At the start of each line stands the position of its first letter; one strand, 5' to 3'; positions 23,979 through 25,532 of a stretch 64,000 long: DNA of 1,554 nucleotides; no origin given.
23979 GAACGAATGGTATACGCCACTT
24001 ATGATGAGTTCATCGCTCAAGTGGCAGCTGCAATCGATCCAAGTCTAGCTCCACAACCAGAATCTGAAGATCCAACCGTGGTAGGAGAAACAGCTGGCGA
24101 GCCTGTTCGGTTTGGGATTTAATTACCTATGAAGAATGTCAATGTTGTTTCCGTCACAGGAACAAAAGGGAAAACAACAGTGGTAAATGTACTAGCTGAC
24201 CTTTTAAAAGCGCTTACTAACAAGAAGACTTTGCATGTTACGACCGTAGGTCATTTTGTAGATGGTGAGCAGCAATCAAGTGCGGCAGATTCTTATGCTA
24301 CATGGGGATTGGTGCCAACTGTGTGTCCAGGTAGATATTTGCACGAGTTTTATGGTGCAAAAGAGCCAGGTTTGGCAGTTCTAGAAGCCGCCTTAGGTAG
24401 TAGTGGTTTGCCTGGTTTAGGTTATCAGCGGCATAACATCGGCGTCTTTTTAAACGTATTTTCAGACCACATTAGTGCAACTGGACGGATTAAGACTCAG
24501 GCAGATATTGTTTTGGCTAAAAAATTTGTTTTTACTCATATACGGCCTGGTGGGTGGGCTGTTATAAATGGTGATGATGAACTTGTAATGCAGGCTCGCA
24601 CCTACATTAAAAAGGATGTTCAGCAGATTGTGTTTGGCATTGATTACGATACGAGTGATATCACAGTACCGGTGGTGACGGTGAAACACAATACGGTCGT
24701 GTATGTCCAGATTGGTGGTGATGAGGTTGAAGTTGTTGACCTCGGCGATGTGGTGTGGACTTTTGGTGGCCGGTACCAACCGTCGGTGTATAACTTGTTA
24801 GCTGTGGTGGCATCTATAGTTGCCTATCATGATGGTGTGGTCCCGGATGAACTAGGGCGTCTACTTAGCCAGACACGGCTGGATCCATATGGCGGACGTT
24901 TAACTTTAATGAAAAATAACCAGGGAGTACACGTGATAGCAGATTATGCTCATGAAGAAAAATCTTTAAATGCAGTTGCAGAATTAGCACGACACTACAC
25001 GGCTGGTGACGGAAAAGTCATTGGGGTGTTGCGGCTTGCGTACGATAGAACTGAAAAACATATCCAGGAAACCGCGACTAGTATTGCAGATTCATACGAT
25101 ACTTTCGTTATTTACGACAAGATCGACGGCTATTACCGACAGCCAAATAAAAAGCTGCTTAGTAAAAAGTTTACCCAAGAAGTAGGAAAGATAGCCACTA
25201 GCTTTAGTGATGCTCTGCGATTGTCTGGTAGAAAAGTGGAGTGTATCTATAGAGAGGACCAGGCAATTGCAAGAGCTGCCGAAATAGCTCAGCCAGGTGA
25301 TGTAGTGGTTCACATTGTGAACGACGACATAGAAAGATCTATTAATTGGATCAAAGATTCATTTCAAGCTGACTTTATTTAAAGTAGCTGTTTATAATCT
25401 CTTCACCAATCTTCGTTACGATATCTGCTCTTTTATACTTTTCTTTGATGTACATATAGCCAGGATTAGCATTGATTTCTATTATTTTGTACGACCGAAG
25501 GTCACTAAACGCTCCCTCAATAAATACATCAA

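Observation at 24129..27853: Disassembled amide-ligase cluster: standalone Mur-ligase-domain protein + two ATP-grasp enzymes (cyanophycin-synthetase-like parts as separate genes)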

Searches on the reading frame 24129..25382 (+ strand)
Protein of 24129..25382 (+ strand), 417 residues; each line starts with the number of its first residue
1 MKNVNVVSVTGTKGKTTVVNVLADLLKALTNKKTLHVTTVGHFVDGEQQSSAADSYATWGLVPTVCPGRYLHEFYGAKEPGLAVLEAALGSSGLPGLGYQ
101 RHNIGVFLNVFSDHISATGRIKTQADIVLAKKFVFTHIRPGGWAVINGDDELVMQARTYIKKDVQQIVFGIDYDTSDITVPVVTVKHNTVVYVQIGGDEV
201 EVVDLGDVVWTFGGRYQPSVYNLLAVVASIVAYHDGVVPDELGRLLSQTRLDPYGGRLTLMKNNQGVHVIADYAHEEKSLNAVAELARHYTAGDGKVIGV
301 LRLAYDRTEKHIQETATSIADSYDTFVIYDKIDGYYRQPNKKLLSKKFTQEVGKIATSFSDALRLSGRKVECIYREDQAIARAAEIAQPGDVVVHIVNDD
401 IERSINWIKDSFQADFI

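Call 3: search_protein_families(library=pfam, proteins=[window:24129-25382:+], max_evalue=0.01)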
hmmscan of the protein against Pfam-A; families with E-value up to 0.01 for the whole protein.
window:24129-25382:+ (417 aa): 2 families
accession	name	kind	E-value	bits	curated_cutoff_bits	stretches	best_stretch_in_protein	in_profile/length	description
PF08245.18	Mur_ligase_M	-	6.5e-17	62.6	24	1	9-228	1-198/200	Mur ligase middle domain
PF02875.26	Mur_ligase_C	-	9.7e-14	52.7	28.4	1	256-394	1-122/127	Mur ligase, glutamate ligase domain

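Call 4: search_protein_families(library=ncbifam, proteins=[window:24129-25382:+], max_evalue=0.01)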
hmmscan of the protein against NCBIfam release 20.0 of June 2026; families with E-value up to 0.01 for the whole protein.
window:24129-25382:+ (417 aa): 22 families
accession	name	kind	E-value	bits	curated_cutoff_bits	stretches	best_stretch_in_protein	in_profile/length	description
TIGR02068.2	cya_phycin_syn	equivalog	1.7e-44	152.1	850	1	3-410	478-860/862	cyanophycin synthetase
NF010623.0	PRK14016.1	subfamily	1e-39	136.4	877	1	3-413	479-865/871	cyanophycin synthetase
NF001126.0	PRK00139.1-4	equivalog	8.7e-25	87.2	373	1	2-394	102-453/486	UDP-N-acetylmuramoyl-L-alanyl-D-glutamate--2,6-diaminopimelate ligase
TIGR01085.1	murE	subfamily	1.7e-22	80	257.3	1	2-394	83-442/472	UDP-N-acetylmuramyl-tripeptide synthetase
NF001124.0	PRK00139.1-2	equivalog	5e-20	71.7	476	1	5-394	110-463/500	UDP-N-acetylmuramoyl-L-alanyl-D-glutamate--2,6-diaminopimelate ligase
NF008896.0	PRK11929.1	equivalog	1.3e-15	56.3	1023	1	2-285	110-374/965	bifunctional UDP-N-acetylmuramoyl-L-alanyl-D-glutamate--2,6-diaminopimelate ligase MurE/UDP-N-acetylmuramoyl-tripeptide--D-alanyl-D-alanine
NF001123.0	PRK00139.1-1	equivalog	9.9e-15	54.2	586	1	2-328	105-408/493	UDP-N-acetylmuramoyl-L-alanyl-D-glutamate--2,6-diaminopimelate ligase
NF010628.0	PRK14022.1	equivalog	3.1e-14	52.6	536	1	3-394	110-451/483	UDP-N-acetylmuramoyl-L-alanyl-D-glutamate--L-lysine ligase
TIGR01143.1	murF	subfamily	2.9e-12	46.3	288.6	1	103-293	151-324/418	UDP-N-acetylmuramoyl-tripeptide--D-alanyl-D-alanine ligase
TIGR01082.1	murC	equivalog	6.6e-12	45.2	335.1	1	103-375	169-428/449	UDP-N-acetylmuramate--L-alanine ligase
NF001130.0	PRK00139.2-4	equivalog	4.7e-10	38.8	715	1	4-395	109-482/516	UDP-N-acetylmuramoyl-L-alanyl-D-glutamate--2,6-diaminopimelate ligase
TIGR01087.1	murD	equivalog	5.7e-08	32.3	211.95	1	3-32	103-132/441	UDP-N-acetylmuramoyl-L-alanine--D-glutamate ligase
NF053645.1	pMurC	equivalog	1.2e-07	30.8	560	0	102-178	180-252/492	pseudomurein biosynthesis peptide ligase pMurC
NF001129.0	PRK00139.2-3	equivalog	4.6e-07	28.7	762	1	3-48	117-162/517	UDP-N-acetylmuramoyl-L-alanyl-D-glutamate--2,6-diaminopimelate ligase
NF033197.0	F430_CfbE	equivalog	1.6e-06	27.4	250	1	3-98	98-186/430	coenzyme F430 synthase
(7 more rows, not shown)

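Call 5: search_solved_structures(query=window:24129-25382:+, max_evalue=0.001, show_alignments=1)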
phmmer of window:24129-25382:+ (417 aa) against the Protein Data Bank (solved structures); distinct sequences matched with E-value up to 0.001: 13.
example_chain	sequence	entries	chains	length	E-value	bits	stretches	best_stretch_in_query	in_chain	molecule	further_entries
7wac_A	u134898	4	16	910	1.9e-20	76.3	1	4-409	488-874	Cyanophycin synthase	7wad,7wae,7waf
7lg5_A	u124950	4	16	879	5e-13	51.9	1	4-334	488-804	Cyanophycin synthase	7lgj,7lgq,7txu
7txv_A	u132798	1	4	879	5e-13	51.9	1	4-334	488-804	Cyanophycin synthase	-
7lgn_A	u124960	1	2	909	3.9e-12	48.9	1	4-341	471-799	Cyanophycin synthase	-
7lgm_A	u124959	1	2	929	1.2e-11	47.3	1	4-340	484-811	Cyanophycin synthase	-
8w9z_N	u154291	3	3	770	1.2e-07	34.2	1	2-304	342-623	UDP-N-acetylmuramoyl-L-alanyl-D-glutamate--2, 6-diaminopimelate ligase-like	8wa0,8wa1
7y9n_A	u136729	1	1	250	4.4e-06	29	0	282-380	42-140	Spike protein S2',5HB-H2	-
7b6o_A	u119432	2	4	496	1.9e-05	26.9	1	3-297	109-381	UDP-N-acetylmuramoyl-L-alanyl-D-glutamate-2,6-diaminopimelate ligase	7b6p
7d27_A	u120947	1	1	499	2.3e-05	26.6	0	2-151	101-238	UDP-N-acetylmuramoyl-L-alanyl-D-glutamate--2,6-diaminopimelate ligase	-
7b53_A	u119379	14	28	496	4.3e-05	25.8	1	3-297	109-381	UDP-N-acetylmuramoyl-L-alanyl-D-glutamate--2,6-diaminopimelate ligase | UDP-N-acetylmuramoyl-L-alanyl-D-glutamate-2,6-diaminopimelate ligase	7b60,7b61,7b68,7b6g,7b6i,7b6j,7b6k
1e8c_A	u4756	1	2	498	4.3e-05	25.8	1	3-297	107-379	UDP-N-ACETYLMURAMOYLALANYL-D-GLUTAMATE--2,6-DIAMINOPIMELATE LIGASE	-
4bub_A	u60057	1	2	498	6.3e-05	25.2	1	2-321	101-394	UDP-N-ACETYLMURAMOYL-L-ALANYL-D-GLUTAMATE--LD-LYSINE LIGASE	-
4c12_A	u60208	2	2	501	0.00015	24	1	7-305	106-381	UDP-N-ACETYLMURAMOYL-L-ALANYL-D-GLUTAMATE--L-LYSINE LIGASE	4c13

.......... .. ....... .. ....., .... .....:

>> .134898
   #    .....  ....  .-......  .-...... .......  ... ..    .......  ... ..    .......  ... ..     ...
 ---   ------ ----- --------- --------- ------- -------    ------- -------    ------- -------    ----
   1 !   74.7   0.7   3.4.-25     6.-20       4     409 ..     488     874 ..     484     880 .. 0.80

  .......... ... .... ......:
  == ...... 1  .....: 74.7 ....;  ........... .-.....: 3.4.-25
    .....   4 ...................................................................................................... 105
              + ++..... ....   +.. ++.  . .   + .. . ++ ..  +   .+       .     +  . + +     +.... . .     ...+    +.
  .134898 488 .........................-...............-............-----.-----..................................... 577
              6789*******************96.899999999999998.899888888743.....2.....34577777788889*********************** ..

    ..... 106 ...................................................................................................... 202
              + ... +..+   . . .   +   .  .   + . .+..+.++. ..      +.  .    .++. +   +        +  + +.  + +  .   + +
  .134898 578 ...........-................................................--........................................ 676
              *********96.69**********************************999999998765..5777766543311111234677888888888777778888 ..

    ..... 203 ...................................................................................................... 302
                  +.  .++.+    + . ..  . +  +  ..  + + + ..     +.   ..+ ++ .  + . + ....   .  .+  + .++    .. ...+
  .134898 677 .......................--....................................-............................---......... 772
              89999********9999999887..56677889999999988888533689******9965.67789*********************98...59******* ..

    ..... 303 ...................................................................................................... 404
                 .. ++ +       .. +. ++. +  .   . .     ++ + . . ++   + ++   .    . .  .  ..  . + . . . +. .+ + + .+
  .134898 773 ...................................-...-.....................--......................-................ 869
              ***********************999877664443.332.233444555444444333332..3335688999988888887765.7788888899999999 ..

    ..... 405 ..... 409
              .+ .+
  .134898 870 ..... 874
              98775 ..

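Call 8: find_homologous_proteins(query=window:24129-25382:+, max_evalue=0.00001)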
Query window:24129-25382:+ (417 aa): 384 proteins with E <= 0.00001 among 8000 candidates; the best 120 are listed.
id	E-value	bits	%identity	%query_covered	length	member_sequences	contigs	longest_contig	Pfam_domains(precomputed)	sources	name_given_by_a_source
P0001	7.2e-276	932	100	100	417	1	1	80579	PF02875.27,PF08245.19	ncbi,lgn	-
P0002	9.0e-143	494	55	100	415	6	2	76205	PF02875.27,PF08245.19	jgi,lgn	-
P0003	1.6e-142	493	55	100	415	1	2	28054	PF02875.27,PF08245.19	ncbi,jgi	ncbi:MAG: hypothetical protein RL097_713 [Candidatus Parcubacteria bacterium]|jgi:UDP-N-acetylmuramy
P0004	9.3e-139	481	54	100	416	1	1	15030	PF02875.27,PF08245.19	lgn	-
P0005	2.1e-135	470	52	100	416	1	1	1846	PF02875.27,PF08245.19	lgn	-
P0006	1.8e-134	467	53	100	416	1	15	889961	PF02875.27,PF08245.19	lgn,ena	-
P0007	3.9e-130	452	53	95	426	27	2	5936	PF02875.27,PF08245.19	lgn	-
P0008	4.0e-129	449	53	100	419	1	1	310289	PF02875.27,PF08245.19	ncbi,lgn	-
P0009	2.7e-128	446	52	100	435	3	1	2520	PF02875.27,PF08245.19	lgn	-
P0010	2.2e-126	440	50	95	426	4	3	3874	PF02875.27,PF08245.19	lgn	-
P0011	4.0e-126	439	50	95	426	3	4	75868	PF02875.27,PF08245.19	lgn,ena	-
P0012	4.3e-125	436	50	95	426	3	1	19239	PF02875.27,PF08245.19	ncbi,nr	ncbi:hypothetical protein CR983_01845 [Candidatus Saccharibacteria bacterium]|nr:MAG: hypothetical p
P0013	1.3e-124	434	51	95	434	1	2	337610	PF02875.27,PF08245.19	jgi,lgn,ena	jgi:cyanophycin synthetase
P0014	1.4e-123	431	49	100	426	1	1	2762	PF02875.27,PF08245.19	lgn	-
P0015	1.6e-123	431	50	95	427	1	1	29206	PF02875.27,PF08245.19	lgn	-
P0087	1.0e-113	398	47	100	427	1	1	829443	PF02875.27,PF08245.19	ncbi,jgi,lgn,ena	jgi:cyanophycin synthetase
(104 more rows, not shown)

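Call 11: find_related_loci(query=A1, collection=genome_contigs, flank=8000)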
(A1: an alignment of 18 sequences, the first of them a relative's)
Query A1 (417 aa) in genome_contigs; peptide patterns used: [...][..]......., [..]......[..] (x = any residue, [..] = any of these).
600 stretches matched a pattern (row limit reached: there are more); 101 encode a relative of the query (tblastn E <= 1e-3); the best 80 are kept; 80 distinct loci.
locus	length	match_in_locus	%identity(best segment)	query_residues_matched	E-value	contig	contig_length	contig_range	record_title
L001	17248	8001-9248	51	4-416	6e-125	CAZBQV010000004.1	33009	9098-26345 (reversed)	MAG TPA_asm: uncultured Candidatus Saccharibacteria bacterium isolate SRP329715_co1_21 genome assembly, contig: NODE_182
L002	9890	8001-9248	47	4-414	9e-118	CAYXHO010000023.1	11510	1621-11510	MAG TPA_asm: uncultured Candidatus Saccharibacteria bacterium isolate SRP342105_co1_335 genome assembly, contig: NODE_76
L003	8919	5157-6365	47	21-417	3e-114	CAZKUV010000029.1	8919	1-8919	MAG TPA_asm: uncultured Candidatus Saccharibacteria bacterium isolate SRP268622_co1_260 genome assembly, contig: NODE_18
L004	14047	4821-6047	46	21-417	6e-109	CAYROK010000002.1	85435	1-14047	MAG TPA_asm: uncultured Candidatus Saccharibacteria bacterium isolate SRP286056_co1_650 genome assembly, contig: NODE_21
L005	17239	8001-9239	45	6-417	2e-104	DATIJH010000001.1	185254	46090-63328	MAG TPA_asm: Candidatus Saccharimonadales bacterium isolate SMAG_U15686 k141_43174, whole genome shotgun sequence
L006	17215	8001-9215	43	21-417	5e-104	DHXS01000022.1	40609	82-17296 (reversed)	MAG TPA_asm: Candidatus Saccharibacteria bacterium UBA5150 UBA5150_contig_22201, whole genome shotgun sequence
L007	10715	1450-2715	44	7-417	2e-103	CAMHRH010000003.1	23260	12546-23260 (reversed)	MAG: uncultured Candidatus Saccharibacteria bacterium isolate SRR11784289_bin.54_metaWRAP_v1.3_MAG genome assembly, cont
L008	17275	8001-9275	47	1-417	8e-101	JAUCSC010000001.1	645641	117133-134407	MAG: Candidatus Saccharibacteria bacterium isolate RYN_401 scaffold_1566659, whole genome shotgun sequence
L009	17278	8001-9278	39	1-416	5e-99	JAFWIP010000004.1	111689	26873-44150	Candidatus Saccharibacteria bacterium isolate RGIG5773 Sheep_Ileum-4__c126528, whole genome shotgun sequence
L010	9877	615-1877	40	3-417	7e-93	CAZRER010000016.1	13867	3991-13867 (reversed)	MAG TPA_asm: uncultured Bdellovibrionales bacterium isolate SRP163575_co2_298 genome assembly, contig: NODE_5547_length_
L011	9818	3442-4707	40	2-417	1e-90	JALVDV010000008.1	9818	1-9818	MAG: Candidatus Moraniibacteriota bacterium isolate 134-614_metabat2_scaf2bin.060 134-614_scaffold_4233_c1, whole genome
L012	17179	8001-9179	39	34-417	4e-87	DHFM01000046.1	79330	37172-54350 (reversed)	MAG TPA_asm: Candidatus Moranbacteria bacterium UBA4824 UBA4824_contig_89348, whole genome shotgun sequence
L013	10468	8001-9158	38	34-413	7e-76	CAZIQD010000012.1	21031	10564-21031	MAG TPA_asm: uncultured Gammaproteobacteria bacterium isolate SRP319275_co1_349 genome assembly, contig: NODE_2585_lengt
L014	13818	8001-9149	38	34-410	3e-74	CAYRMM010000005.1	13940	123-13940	MAG TPA_asm: uncultured Gammaproteobacteria bacterium isolate SRP093185_co1_214 genome assembly, contig: NODE_3030_lengt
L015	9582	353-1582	36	6-409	6e-71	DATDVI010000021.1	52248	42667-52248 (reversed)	MAG TPA_asm: Candidatus Andersenbacteria bacterium isolate SMAG_U8080 k141_427619, whole genome shotgun sequence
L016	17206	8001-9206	38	5-413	5e-68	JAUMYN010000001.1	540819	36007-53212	MAG: Candidatus Saccharibacteria bacterium isolate S17M_Sa_28 NODE_2_length_540819_cov_32.237146, whole genome shotgun s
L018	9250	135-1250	36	34-398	2e-53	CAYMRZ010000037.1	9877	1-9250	MAG TPA_asm: uncultured Bdellovibrionales bacterium isolate SRP332253_co1_286 genome assembly, contig: NODE_11511_length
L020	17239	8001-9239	36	6-413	3e-74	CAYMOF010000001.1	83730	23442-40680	MAG TPA_asm: uncultured Candidatus Saccharibacteria bacterium isolate SRP141376_co2_385 genome assembly, contig: NODE_72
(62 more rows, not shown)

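Call 17: find_encoding_contigs(protein=P0003, flank=8000, max_places=2)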
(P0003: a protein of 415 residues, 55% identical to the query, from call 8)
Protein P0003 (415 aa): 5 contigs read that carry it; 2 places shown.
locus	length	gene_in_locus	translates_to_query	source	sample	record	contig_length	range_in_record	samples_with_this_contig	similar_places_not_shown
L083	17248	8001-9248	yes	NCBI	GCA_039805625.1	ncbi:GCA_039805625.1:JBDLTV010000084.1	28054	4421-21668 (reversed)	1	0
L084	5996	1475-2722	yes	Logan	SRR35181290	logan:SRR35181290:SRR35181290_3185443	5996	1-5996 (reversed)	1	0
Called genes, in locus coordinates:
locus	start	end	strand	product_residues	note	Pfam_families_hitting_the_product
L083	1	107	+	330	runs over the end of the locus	PF16745:RsgA_N (weak), PF01926:MMR_HSR1 (faint), PF00005:ABC_tran (faint), PF03193:RsgA_GTPase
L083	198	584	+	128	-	PF03330:DPBB_1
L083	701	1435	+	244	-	PF13462:Thioredoxin_4, PF01323:DSBA (weak)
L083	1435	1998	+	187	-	-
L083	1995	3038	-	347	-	PF02618:YceG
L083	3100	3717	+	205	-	-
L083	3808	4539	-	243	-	PF13489:Methyltransf_23 (weak), PF13847:Methyltransf_31, PF08241:Methyltransf_11, PF13649:Methyltransf_25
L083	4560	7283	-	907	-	PF00690:Cation_ATPase_N, PF00122:E1-E2_ATPase, PF00702:Hydrolase, PF13246:Cation_ATPase, PF08282:Hydrolase_3 (weak), PF00689:Cation_ATPase_C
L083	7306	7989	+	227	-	PF13462:Thioredoxin_4, PF01323:DSBA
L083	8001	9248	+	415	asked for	PF08245:Mur_ligase_M, PF02875:Mur_ligase_C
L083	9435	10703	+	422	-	PF07478:Dala_Dala_lig_C (weak), PF13535:ATP-grasp_4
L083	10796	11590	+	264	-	-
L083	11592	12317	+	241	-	PF13482:RNase_H_2 (weak), PF03104:DNA_pol_B_exo1 (faint), PF10108:DNA_pol_B_exo2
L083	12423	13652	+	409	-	PF00232:Glyco_hydro_1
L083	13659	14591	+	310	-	PF00892:EamA (weak)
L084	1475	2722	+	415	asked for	PF08245:Mur_ligase_M, PF02875:Mur_ligase_C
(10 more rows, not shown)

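Call 18: find_encoding_contigs(protein=P0006, flank=8000, max_places=2)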
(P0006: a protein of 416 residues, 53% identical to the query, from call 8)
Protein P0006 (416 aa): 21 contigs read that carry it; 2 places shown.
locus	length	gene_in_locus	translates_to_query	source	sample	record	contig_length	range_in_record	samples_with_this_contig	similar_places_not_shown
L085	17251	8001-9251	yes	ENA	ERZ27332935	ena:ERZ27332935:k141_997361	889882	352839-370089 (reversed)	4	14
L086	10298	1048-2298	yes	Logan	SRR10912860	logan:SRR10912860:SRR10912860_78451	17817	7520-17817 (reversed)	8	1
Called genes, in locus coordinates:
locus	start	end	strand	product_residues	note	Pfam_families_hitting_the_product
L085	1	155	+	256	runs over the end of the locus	PF13098:Thioredoxin_2 (faint), PF13462:Thioredoxin_4, PF01323:DSBA (weak)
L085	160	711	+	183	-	-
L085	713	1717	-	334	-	PF02618:YceG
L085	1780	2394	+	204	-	-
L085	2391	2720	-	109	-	PF01219:DAGK_prokar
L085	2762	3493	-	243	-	PF01209:Ubie_methyltran (weak), PF13489:Methyltransf_23, PF13847:Methyltransf_31, PF08241:Methyltransf_11, PF08242:Methyltransf_12, PF13649:Methyltransf_25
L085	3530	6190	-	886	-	PF00690:Cation_ATPase_N, PF00122:E1-E2_ATPase, PF00702:Hydrolase, PF13246:Cation_ATPase, PF08282:Hydrolase_3 (weak), PF00689:Cation_ATPase_C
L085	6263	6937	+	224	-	PF13462:Thioredoxin_4, PF01323:DSBA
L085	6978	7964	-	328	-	-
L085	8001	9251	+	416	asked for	PF08245:Mur_ligase_M, PF02875:Mur_ligase_C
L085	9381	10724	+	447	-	PF02655:ATP-grasp_3 (faint), PF13535:ATP-grasp_4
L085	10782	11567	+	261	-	-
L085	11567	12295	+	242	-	PF03104:DNA_pol_B_exo1 (weak), PF13482:RNase_H_2, PF10108:DNA_pol_B_exo2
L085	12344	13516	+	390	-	-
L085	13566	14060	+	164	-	-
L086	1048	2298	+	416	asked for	PF08245:Mur_ligase_M, PF02875:Mur_ligase_C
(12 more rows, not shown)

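Call 19: find_encoding_contigs(protein=P0087, flank=8000, max_places=2)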
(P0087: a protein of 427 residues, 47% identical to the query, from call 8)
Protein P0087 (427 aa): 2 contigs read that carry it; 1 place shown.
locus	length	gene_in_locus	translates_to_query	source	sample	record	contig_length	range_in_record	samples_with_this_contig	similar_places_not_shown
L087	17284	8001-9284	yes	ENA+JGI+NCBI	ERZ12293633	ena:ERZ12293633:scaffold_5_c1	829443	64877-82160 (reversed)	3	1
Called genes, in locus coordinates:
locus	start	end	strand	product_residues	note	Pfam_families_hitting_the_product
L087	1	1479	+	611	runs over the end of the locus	-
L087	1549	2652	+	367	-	PF00226:DnaJ, PF01556:DnaJ_C, PF00684:DnaJ_CXXCXGXG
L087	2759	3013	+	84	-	-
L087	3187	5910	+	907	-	-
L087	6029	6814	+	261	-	-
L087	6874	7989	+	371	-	-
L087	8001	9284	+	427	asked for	PF08245:Mur_ligase_M, PF02875:Mur_ligase_C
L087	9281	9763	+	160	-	PF05618:RimB-like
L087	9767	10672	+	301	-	PF18030:Rimk_N, PF14397:ATPgrasp_ST (faint), PF02655:ATP-grasp_3, PF02955:GSH-S_ATP, PF08443:RimK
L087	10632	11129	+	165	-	PF02643:DUF192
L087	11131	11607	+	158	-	-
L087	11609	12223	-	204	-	PF09445:Methyltransf_15 (weak), PF13649:Methyltransf_25 (weak), PF13847:Methyltransf_31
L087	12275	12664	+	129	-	-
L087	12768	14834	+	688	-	PF03176:MMPL, PF12349:Sterol-sensing (faint), PF03176:MMPL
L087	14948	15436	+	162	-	-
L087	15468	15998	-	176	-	-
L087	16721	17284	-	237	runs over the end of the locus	PF01182:Glucosamine_iso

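Call 39: list_cluster_members(proteins=[P0001, P0121, P0126])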
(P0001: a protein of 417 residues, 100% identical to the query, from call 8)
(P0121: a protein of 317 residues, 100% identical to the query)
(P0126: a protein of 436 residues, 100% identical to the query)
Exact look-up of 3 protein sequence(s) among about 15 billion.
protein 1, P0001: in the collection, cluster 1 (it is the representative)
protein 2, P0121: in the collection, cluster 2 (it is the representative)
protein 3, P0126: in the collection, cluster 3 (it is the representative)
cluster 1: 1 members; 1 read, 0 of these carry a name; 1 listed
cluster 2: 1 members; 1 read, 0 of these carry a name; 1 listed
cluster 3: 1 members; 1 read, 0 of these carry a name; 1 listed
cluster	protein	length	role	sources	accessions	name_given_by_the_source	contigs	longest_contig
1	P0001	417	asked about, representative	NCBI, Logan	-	-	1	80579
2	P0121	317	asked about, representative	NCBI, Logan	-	-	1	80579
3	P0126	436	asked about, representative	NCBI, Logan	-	-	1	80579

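Call 52: predict_structure(alignment_id=A3)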
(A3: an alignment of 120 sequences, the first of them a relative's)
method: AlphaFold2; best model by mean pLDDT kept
length: 417 residues; sequences in the alignment: 120
mean_pLDDT: 95.8   pTM: 0.94
mean pLDDT of the five models: 95.8, 95.7, 95.5, 95.5, 94.9
residues with pLDDT >= 90: 383; 70-90: 32; 50-70: 2; < 50: 0
segments of 3 or more residues with pLDDT < 50: none
pLDDT, mean of each block of 10 residues (from residue 1): 90 96 98 97 97 95 96 93 95 84 98 85 95 97 98 98 98 93 98 96 98 97 99 98 98 90 98 94 98 98 94 96 98 96 91 98 97 99 99 97 97 97
secondary structure, 60 per line:
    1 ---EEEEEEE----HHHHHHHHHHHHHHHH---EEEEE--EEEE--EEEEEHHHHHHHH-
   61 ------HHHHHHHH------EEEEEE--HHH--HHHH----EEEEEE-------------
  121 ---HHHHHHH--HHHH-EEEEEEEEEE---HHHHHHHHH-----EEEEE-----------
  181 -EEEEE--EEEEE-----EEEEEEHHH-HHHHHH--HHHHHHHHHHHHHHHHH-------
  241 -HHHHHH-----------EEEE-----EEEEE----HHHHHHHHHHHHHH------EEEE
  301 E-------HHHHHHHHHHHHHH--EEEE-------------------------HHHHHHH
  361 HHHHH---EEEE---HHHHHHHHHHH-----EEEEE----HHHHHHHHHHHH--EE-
elements in order: E4-10 H15-30 E34-38 E41-44 E47-51 H52-59 H67-74 E81-86 H94-97 E102-107 H124-130 H133-136 E138-147 H151-159 E165-169 E182-186 E189-193 E199-204 H209-214 H217-233 H242-247 E259-262 E268-272 H277-290 E297-301 H309-322 E325-328 H354-365 E369-372 H376-386 E392-396 H401-412
